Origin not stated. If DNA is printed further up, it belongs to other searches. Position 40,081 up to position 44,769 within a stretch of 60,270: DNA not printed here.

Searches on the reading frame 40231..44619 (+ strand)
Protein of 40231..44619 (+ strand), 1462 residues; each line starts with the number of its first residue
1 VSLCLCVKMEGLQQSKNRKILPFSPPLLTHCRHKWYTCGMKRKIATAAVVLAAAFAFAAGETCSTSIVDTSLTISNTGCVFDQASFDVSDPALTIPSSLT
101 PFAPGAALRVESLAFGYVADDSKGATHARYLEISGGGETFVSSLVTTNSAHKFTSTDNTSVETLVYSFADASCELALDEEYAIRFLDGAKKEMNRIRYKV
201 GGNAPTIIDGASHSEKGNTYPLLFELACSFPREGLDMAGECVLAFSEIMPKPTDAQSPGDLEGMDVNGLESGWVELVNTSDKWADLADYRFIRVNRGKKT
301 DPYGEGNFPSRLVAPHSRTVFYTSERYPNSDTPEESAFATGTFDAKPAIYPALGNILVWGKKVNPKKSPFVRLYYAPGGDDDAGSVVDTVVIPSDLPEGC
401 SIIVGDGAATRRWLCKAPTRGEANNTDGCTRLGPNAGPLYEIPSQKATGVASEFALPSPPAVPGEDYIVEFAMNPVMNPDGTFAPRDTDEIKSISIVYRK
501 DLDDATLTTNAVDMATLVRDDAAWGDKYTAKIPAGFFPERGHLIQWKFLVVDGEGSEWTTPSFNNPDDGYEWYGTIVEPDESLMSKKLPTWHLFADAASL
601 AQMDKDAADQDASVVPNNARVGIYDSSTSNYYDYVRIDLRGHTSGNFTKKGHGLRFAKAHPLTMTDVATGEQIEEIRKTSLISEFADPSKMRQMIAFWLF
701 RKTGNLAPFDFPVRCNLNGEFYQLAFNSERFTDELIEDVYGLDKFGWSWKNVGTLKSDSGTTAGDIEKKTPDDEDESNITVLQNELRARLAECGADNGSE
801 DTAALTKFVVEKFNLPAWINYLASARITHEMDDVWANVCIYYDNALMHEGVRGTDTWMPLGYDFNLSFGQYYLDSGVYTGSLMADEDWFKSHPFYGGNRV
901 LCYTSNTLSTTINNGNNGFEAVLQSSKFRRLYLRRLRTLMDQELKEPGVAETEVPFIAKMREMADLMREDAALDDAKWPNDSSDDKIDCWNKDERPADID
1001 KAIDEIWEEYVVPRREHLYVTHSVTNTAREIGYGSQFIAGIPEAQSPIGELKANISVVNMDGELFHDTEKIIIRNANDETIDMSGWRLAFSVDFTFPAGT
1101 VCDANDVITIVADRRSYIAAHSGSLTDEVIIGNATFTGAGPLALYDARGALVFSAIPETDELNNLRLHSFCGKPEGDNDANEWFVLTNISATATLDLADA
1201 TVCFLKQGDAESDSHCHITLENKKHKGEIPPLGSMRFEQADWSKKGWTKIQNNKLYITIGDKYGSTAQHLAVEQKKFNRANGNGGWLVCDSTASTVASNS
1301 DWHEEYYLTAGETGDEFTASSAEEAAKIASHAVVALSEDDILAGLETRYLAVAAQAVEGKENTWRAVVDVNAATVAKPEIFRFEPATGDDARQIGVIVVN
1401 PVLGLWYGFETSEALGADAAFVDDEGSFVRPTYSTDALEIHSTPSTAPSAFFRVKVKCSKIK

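Call 12: search_protein_families(library=pfam, proteins=[window:40231-44619:+], max_evalue=0.001)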
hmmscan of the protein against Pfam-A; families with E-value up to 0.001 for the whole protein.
window:40231-44619:+ (1462 aa): 2 families
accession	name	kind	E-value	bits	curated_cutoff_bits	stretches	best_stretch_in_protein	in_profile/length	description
PF08757.17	CotH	-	6.2e-16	59.2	23.8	1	637-947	1-271/322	CotH kinase protein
PF00932.25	LTD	-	7e-15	55.8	34.3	1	1066-1152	21-102/109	Lamin Tail Domain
